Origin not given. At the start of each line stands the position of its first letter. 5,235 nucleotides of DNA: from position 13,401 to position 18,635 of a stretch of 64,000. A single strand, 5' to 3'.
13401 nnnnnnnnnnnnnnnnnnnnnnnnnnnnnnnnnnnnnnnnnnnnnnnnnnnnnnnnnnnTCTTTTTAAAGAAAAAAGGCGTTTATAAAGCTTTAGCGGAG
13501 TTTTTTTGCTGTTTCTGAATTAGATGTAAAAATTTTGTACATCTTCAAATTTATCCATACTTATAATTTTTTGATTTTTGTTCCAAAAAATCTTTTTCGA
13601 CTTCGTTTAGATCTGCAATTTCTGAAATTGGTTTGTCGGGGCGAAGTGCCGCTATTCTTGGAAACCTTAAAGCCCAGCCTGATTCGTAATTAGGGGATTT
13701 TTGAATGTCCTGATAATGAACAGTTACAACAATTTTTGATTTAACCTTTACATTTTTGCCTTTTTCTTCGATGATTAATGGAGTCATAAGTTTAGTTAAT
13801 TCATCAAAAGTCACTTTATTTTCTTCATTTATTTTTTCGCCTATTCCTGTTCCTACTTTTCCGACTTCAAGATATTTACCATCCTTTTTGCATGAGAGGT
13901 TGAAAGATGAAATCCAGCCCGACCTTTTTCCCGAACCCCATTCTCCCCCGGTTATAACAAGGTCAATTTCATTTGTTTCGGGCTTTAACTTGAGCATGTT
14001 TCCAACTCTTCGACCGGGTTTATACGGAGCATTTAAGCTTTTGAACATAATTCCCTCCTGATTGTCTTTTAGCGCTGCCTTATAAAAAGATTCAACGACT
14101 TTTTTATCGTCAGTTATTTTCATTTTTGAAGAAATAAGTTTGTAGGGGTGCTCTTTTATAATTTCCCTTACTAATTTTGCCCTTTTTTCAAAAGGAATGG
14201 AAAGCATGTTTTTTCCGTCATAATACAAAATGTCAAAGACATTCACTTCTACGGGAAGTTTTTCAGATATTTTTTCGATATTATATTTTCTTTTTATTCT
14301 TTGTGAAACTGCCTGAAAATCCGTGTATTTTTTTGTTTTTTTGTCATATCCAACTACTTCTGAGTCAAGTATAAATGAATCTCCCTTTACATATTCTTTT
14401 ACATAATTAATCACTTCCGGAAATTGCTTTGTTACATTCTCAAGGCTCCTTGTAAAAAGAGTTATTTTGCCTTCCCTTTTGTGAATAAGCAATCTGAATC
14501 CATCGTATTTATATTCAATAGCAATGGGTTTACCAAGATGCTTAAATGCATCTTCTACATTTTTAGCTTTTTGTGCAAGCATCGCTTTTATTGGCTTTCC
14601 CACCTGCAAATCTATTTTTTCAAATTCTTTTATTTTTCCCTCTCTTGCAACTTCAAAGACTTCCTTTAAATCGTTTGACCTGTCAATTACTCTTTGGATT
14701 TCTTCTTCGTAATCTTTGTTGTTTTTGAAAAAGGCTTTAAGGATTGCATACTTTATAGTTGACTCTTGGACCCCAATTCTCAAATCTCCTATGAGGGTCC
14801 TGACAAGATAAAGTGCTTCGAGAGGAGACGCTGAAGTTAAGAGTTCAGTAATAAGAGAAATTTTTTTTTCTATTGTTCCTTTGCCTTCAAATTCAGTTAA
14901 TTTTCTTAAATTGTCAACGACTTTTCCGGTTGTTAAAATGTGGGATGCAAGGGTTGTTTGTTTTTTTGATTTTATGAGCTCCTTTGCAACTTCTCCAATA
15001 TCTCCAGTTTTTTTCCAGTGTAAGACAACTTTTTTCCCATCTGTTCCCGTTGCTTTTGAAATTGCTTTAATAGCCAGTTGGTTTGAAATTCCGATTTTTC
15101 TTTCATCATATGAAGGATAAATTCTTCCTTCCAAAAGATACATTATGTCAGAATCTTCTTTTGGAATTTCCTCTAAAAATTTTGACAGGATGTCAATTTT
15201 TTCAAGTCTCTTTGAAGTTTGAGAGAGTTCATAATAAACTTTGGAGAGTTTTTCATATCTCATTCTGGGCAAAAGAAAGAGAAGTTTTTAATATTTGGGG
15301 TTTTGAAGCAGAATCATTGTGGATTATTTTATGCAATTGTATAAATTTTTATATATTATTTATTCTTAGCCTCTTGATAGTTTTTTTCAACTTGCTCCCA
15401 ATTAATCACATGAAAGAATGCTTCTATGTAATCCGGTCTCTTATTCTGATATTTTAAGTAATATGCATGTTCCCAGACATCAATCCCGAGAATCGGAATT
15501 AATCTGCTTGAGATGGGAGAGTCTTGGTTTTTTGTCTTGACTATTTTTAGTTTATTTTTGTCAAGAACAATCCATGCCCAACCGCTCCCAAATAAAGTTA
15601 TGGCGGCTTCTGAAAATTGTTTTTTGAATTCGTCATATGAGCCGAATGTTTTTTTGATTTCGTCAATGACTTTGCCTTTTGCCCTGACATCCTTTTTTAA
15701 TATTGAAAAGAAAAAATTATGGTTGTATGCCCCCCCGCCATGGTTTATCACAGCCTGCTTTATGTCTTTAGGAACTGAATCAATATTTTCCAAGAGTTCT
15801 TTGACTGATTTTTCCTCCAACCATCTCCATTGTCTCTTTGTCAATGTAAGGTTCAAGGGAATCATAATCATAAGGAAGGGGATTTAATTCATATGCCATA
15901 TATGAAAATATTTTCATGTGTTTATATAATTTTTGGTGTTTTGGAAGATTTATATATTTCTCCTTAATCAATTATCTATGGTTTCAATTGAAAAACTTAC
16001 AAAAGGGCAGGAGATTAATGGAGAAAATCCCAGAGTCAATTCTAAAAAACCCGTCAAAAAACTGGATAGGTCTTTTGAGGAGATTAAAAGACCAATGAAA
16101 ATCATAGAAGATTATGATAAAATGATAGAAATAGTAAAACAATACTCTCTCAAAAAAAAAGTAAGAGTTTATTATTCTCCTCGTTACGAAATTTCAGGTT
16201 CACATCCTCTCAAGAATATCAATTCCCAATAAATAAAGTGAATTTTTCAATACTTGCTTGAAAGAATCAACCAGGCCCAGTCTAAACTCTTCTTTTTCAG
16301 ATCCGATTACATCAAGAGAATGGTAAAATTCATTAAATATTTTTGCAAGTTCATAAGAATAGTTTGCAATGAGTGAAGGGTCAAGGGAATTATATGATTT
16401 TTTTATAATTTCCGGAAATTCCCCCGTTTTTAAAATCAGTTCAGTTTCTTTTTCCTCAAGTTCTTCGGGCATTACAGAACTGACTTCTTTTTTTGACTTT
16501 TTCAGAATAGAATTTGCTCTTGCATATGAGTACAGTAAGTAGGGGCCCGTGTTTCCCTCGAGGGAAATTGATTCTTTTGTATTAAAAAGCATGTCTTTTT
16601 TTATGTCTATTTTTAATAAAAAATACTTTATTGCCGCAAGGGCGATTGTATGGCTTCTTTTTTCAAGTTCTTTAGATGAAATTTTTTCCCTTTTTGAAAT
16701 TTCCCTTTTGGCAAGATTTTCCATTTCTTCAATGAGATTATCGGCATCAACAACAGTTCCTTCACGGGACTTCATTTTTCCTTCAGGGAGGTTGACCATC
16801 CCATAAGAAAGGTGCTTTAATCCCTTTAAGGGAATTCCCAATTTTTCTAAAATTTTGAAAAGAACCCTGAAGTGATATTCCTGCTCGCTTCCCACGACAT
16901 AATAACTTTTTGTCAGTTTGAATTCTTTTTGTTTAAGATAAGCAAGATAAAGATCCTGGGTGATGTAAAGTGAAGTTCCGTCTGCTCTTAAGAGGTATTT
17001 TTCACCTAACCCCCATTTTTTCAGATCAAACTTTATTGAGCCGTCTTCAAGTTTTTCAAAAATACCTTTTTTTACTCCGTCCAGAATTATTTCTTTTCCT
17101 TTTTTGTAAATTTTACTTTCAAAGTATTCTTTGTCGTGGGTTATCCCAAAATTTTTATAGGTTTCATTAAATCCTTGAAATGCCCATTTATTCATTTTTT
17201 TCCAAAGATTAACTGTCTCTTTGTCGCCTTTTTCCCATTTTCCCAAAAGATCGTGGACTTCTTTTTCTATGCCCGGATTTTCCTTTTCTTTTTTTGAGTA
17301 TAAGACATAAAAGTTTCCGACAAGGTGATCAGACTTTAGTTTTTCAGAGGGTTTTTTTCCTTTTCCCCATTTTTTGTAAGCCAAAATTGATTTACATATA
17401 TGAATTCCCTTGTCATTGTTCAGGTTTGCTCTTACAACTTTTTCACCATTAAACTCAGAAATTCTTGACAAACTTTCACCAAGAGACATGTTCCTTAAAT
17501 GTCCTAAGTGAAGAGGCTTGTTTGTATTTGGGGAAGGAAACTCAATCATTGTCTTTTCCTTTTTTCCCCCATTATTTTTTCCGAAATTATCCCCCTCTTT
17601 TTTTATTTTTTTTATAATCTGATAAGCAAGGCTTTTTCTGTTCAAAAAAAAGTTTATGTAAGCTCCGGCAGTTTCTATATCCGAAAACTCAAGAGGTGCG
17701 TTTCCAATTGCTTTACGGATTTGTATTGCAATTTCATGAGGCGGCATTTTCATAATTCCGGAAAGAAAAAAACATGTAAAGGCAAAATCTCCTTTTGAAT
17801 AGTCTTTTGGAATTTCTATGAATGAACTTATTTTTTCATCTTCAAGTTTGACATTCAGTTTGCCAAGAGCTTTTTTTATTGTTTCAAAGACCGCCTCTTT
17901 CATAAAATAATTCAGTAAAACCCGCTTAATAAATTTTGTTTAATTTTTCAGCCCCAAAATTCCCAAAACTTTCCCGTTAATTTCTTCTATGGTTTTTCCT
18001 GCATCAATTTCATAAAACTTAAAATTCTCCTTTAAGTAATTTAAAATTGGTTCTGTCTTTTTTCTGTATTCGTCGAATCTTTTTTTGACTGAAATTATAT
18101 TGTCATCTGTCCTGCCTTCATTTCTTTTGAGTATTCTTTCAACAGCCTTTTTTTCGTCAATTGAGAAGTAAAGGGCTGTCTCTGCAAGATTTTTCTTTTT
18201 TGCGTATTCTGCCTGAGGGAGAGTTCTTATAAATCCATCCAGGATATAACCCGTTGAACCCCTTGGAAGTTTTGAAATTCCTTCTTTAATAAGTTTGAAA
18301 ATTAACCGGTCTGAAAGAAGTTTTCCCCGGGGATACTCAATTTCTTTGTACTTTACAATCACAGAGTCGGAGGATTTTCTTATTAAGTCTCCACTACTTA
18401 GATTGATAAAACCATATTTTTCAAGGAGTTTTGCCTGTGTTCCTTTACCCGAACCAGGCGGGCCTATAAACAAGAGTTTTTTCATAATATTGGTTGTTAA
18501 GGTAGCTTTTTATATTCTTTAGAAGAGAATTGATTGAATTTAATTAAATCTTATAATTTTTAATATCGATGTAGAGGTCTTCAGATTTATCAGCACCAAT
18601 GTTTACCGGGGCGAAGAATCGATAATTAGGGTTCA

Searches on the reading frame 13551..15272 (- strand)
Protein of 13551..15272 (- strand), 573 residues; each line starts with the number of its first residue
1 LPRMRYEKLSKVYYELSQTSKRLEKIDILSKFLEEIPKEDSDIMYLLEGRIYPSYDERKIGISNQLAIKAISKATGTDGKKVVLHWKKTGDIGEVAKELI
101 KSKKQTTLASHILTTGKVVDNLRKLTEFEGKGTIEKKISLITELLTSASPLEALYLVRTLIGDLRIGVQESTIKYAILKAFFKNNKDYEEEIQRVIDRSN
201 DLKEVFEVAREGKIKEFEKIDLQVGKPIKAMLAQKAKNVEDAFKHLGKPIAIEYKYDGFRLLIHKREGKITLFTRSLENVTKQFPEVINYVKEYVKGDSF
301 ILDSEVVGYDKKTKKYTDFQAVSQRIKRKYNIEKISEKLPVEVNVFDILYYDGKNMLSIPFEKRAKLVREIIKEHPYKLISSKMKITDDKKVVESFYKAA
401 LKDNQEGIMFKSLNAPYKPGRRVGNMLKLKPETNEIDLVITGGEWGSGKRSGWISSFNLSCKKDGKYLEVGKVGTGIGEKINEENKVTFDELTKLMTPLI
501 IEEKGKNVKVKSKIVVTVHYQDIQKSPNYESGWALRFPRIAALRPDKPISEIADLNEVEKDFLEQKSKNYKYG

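Call 12: search_protein_families(library=pfam, proteins=[window:13551-15272:-], max_evalue=0.001)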
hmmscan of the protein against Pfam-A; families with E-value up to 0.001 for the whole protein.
window:13551-15272:- (573 aa): 4 families
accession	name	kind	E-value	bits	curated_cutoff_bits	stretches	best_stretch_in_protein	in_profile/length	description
PF01068.26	DNA_ligase_A_M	-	9e-56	189.2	26.2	1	231-430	2-204/204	ATP dependent DNA ligase domain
PF04675.19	DNA_ligase_A_N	-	8e-39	134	24.6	1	6-176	2-172/174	DNA ligase N terminus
PF04679.21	DNA_ligase_A_C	-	8.5e-14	52.2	27.5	1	450-547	1-94/94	ATP dependent DNA ligase C terminal region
PF01331.24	mRNA_cap_enzyme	-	6.5e-05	23.3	29.6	0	344-430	93-194/194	mRNA capping enzyme, catalytic domain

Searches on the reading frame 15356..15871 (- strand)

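Call 12: search_protein_families(library=pfam, proteins=[window:15356-15871:-], max_evalue=0.001)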
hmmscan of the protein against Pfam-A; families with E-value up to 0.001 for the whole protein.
window:15356-15871:- (171 aa): 1 family
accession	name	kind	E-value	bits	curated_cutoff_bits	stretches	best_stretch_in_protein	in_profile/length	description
PF02777.23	Sod_Fe_C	-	4e-43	146.1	20.9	1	65-164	2-102/102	Iron/manganese superoxide dismutases, C-terminal domain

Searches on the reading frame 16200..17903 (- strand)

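Call 12: search_protein_families(library=pfam, proteins=[window:16200-17903:-], max_evalue=0.001)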
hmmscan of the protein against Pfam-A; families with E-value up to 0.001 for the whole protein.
window:16200-17903:- (567 aa): 4 families
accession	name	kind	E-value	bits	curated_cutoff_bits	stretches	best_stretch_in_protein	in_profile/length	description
PF00750.26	tRNA-synt_1d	-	2e-44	152.4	23.3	1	109-441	13-348/349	tRNA synthetases class I (R), catalytic domain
PF05746.21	DALR_1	-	1.4e-30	106.2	22.3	1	456-567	1-117/117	DALR anticodon binding domain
PF03485.21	Arg_tRNA_synt_N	-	2.6e-12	47.6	21.5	1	7-87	5-85/85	Arginyl tRNA synthetase N terminal domain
PF00133.28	tRNA-synt_1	-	2.4e-05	23.7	22.7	1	103-251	8-153/414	tRNA synthetases class I (I, L, M and V)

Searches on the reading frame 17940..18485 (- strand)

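Call 12: search_protein_families(library=pfam, proteins=[window:17940-18485:-], max_evalue=0.001)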
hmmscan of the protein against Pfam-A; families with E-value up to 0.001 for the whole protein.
window:17940-18485:- (181 aa): 5 families
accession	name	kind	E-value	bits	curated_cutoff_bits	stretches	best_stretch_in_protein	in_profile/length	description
PF00406.28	ADK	-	1.2e-29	103.8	26.8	1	7-154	2-149/151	Adenylate kinase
PF13207.12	AAA_17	-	8.5e-20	71.9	27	1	7-132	1-134/136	AAA domain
PF13671.12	AAA_33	-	3.7e-06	27.7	27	1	5-143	3-139/143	AAA domain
PF13238.12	AAA_18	-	0.00067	20.5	29.4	0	6-125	3-115/128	AAA domain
PF02223.23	Thymidylate_kin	-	0.0009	19.4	27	0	102-170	119-182/185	Thymidylate kinase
